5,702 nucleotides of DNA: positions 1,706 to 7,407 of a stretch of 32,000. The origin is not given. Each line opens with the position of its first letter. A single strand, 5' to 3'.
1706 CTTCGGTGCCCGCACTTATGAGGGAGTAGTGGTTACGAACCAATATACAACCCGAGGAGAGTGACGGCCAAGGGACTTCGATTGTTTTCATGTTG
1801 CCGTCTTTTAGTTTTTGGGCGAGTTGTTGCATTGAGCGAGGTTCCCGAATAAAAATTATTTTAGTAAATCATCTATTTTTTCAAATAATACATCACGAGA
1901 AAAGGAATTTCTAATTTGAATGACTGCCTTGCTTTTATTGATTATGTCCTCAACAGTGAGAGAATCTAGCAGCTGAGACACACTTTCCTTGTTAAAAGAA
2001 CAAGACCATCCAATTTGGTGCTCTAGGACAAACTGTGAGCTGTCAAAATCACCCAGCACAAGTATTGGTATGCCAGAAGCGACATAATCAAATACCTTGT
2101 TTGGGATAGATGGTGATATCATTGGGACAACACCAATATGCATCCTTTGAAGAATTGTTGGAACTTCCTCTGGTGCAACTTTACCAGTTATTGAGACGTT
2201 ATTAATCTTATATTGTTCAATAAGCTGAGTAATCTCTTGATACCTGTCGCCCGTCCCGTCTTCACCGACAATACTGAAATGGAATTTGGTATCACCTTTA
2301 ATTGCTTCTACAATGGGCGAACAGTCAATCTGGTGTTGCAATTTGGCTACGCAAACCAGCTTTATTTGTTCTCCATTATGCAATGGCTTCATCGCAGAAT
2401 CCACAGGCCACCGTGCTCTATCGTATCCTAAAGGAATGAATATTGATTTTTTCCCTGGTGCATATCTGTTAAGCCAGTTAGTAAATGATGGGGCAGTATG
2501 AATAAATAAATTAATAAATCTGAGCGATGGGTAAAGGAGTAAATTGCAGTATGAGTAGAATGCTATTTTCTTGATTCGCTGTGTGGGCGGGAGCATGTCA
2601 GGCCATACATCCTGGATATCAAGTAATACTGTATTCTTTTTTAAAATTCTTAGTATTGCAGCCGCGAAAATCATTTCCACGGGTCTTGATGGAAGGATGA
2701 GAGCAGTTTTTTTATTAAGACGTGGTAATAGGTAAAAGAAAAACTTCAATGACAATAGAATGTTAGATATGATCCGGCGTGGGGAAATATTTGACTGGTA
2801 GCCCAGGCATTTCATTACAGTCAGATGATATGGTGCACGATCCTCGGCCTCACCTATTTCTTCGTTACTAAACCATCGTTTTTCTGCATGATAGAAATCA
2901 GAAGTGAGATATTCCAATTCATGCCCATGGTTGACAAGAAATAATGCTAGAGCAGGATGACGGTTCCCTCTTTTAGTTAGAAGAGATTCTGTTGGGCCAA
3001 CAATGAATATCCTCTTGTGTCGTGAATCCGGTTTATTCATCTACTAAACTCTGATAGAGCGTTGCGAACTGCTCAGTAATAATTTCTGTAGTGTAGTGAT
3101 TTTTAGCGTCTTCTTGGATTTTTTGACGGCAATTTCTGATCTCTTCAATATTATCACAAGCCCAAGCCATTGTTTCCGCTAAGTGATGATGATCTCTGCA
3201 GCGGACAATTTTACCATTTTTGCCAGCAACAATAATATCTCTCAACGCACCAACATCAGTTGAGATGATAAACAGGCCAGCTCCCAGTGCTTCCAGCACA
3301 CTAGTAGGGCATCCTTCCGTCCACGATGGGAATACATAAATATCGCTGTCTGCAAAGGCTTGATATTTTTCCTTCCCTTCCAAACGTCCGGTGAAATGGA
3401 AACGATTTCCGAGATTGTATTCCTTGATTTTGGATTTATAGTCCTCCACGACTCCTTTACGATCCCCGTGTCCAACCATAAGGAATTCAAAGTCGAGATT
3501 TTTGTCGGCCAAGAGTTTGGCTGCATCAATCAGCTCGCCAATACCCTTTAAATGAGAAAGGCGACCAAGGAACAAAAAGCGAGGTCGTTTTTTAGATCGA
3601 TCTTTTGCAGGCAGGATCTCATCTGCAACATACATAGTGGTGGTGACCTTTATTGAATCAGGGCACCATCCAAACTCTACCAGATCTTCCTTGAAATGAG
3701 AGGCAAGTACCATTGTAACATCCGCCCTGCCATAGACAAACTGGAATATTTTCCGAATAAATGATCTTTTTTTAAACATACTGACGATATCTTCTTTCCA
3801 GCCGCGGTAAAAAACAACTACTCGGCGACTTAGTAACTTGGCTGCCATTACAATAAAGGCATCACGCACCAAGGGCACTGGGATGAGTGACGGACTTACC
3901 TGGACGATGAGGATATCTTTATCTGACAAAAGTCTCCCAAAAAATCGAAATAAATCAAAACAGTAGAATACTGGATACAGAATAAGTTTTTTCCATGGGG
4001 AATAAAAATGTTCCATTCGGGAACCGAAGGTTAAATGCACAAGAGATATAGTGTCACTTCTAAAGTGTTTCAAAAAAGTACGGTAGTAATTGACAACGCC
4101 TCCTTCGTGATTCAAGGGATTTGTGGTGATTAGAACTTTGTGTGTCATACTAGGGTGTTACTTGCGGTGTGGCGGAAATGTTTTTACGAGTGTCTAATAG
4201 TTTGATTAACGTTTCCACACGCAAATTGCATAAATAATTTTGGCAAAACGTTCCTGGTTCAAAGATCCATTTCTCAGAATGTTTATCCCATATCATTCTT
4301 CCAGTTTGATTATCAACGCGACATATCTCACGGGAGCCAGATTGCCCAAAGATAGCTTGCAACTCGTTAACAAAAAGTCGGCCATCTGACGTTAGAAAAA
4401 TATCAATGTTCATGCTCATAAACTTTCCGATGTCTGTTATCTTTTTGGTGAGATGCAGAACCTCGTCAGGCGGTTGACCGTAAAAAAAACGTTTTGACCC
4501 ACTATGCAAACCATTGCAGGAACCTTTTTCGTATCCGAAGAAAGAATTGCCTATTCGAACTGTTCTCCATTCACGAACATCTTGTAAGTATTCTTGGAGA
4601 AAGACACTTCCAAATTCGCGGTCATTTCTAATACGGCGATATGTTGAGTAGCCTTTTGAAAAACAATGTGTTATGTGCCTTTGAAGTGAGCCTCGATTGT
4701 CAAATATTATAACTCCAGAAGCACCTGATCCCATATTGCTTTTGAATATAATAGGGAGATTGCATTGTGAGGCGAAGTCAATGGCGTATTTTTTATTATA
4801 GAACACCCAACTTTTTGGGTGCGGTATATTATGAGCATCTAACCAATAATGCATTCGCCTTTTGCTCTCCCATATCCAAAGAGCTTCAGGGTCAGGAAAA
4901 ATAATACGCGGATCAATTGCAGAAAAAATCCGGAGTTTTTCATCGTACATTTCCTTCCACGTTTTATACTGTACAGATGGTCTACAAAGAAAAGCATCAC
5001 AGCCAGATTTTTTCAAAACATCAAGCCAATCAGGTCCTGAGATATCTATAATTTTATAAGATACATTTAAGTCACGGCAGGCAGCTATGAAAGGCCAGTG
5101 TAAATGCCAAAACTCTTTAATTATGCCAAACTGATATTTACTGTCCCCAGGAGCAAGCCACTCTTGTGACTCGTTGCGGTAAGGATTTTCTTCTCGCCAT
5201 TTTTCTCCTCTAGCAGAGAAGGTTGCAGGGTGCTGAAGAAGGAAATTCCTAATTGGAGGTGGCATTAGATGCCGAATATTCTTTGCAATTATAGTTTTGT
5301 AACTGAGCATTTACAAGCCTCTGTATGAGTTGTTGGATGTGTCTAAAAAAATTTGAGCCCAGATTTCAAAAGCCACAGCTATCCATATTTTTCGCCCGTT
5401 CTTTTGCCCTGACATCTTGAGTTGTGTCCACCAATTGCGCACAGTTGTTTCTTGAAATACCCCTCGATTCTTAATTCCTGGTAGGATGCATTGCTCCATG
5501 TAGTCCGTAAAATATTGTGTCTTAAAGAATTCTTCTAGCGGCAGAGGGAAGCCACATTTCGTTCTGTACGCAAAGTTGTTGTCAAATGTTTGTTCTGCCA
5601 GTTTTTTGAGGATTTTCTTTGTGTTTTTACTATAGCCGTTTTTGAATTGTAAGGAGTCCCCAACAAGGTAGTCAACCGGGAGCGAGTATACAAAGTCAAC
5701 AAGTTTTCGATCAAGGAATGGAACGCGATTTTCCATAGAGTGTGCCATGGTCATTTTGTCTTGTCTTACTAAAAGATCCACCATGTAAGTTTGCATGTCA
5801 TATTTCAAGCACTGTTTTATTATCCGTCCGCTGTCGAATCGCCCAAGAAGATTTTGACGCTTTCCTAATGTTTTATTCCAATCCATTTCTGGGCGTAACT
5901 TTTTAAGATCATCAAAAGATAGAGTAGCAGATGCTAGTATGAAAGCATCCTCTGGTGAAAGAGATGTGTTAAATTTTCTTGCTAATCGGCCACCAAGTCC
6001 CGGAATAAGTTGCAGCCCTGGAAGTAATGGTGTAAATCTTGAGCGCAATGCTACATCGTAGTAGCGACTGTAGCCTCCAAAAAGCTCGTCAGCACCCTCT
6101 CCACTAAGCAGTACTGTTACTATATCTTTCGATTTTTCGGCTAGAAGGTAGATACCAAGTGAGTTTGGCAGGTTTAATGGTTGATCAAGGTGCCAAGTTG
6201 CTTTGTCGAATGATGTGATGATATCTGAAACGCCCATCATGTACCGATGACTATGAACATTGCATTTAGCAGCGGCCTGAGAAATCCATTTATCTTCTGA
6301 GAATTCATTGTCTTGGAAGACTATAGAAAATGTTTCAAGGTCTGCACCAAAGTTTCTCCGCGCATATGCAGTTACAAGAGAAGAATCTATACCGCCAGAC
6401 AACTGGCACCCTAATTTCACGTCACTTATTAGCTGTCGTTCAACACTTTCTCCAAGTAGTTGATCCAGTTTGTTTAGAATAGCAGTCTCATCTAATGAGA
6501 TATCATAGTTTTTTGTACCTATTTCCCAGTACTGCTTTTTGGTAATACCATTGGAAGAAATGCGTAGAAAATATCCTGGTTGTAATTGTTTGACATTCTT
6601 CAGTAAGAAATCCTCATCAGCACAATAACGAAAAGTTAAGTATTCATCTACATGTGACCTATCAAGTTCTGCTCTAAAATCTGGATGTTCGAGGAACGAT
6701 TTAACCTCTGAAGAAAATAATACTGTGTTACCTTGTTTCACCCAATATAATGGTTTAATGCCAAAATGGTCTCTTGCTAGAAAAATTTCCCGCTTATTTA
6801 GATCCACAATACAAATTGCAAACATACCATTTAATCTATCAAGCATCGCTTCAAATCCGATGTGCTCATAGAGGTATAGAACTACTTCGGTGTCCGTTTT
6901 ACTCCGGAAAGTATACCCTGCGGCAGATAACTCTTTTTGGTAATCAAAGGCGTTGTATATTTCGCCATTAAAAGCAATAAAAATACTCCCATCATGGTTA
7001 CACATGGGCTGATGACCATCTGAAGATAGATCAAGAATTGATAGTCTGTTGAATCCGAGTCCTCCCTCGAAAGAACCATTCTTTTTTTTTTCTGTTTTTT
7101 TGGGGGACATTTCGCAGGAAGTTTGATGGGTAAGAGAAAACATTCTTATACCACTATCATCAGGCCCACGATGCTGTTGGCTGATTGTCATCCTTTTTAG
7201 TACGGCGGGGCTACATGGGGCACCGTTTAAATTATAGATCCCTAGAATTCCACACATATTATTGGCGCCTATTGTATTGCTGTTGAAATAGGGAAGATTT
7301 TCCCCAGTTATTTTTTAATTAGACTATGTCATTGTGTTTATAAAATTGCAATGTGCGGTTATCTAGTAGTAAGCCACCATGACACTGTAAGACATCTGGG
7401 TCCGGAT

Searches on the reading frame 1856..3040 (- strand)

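Call 9: search_protein_families(library=pfam, proteins=[window:1856-3040:-], max_evalue=0.001)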
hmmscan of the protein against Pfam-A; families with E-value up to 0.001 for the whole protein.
window:1856-3040:- (394 aa): 3 families
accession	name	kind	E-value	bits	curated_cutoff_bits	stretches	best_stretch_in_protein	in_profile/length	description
PF13692.12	Glyco_trans_1_4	-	1.9e-10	41.6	27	1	246-329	26-106/142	Glycosyl transferases group 1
PF00534.26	Glycos_transf_1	-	3.7e-09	36.8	26.4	1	218-361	8-155/172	Glycosyl transferases group 1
PF13524.12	Glyco_trans_1_2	-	0.0009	19.7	25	0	243-328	5-79/144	Glycosyl transferase-like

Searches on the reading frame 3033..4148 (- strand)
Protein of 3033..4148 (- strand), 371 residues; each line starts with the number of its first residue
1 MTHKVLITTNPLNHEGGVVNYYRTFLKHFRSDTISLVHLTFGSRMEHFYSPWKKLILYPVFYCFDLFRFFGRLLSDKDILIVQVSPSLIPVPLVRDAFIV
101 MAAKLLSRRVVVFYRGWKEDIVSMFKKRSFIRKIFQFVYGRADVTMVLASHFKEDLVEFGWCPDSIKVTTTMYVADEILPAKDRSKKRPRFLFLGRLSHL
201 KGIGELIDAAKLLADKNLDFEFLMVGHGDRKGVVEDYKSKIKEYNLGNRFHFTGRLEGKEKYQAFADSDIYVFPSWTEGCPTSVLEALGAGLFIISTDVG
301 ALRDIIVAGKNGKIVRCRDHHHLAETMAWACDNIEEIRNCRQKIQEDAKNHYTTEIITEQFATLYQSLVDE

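Call 9: search_protein_families(library=pfam, proteins=[window:3033-4148:-], max_evalue=0.001)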
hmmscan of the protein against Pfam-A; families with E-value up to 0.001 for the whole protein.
window:3033-4148:- (371 aa): 4 families
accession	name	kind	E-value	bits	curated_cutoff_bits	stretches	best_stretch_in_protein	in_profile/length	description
PF00534.26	Glycos_transf_1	-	3.5e-32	111.7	26.4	1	178-345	5-170/172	Glycosyl transferases group 1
PF13692.12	Glyco_trans_1_4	-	3.7e-29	102.3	27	1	188-331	1-140/142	Glycosyl transferases group 1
PF20706.3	GT4-conflict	-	1.1e-06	28.3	26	1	163-305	172-320/385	Family 4 Glycosyltransferase in conflict systems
PF13524.12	Glyco_trans_1_2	-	0.00049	20.5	25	1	219-360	14-141/144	Glycosyl transferase-like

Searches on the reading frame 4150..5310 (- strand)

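Call 9: search_protein_families(library=pfam, proteins=[window:4150-5310:-], max_evalue=0.001)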
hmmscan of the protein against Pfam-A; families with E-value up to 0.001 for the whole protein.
window:4150-5310:- (386 aa): 0 families

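Call 58: search_protein_families(library=ncbifam, proteins=[window:4150-5310:-], max_evalue=0.01)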
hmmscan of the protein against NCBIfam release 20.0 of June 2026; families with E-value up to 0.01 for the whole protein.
window:4150-5310:- (386 aa): 11 families
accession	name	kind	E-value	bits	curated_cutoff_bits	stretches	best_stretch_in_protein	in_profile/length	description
TIGR00768.1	rimK_fam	subfamily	8.4e-07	28.6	143.4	1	149-333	87-267/276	RimK family alpha-L-glutamate ligase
NF002563.0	PRK02186.1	subfamily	4e-06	25.4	625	1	140-214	98-172/890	argininosuccinate lyase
TIGR02144.1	LysX_arch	equivalog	2.1e-05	23.8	275.6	1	146-317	84-250/281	lysine biosynthesis protein LysX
NF009402.0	PRK12767.1-1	equivalog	4.2e-05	22.5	218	1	133-283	99-235/329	carbamoyl phosphate synthase-like protein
NF004680.0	PRK06019.1-6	equivalog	0.00024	20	327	1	137-318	104-283/405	5-(carboxyamino)imidazole ribonucleotide synthase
NF038074.1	fam_STM4014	hypoth_equivalog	0.00029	20.3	175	1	111-214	79-185/349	STM4014 family protein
TIGR04356.1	grasp_GAK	hypoth_equivalog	0.00097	18.3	300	1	157-334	107-275/287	GAK system ATP-grasp enzyme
TIGR01161.1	purK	equivalog_domain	0.0015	17.8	318.4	0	137-195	86-145/362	5-(carboxyamino)imidazole ribonucleotide synthase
NF004679.0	PRK06019.1-5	equivalog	0.0015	17.4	326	1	136-317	86-264/376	5-(carboxyamino)imidazole ribonucleotide synthase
NF040720.1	MptN_Meth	equivalog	0.0055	15.8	350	0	140-251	92-193/291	tetrahydromethanopterin:alpha-L-glutamate ligase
TIGR04494.1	c550_PedF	equivalog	0.0068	16.3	122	0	34-60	33-59/133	cytochrome c-550 PedF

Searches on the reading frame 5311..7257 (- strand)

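Call 8: search_protein_families(library=pfam, proteins=[window:5311-7257:-], max_evalue=0.01)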
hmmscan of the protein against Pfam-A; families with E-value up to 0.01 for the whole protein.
window:5311-7257:- (648 aa): 5 families
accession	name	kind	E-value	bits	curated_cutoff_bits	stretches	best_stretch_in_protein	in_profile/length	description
PF00733.27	Asn_synthase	-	1.2e-76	259.1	21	1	263-634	1-353/354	Asparagine synthase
PF13537.11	GATase_7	-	5.5e-43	146.3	25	1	70-189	2-122/123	Glutamine amidotransferase domain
PF13522.11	GATase_6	-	2.7e-37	128.1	27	1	65-184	12-130/130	Glutamine amidotransferase domain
PF12481.13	DUF3700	-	0.00021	21.3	27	1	91-184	76-171/228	Aluminium induced protein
PF02540.23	NAD_synthase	-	0.00099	18.7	21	1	261-357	2-95/242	NAD synthase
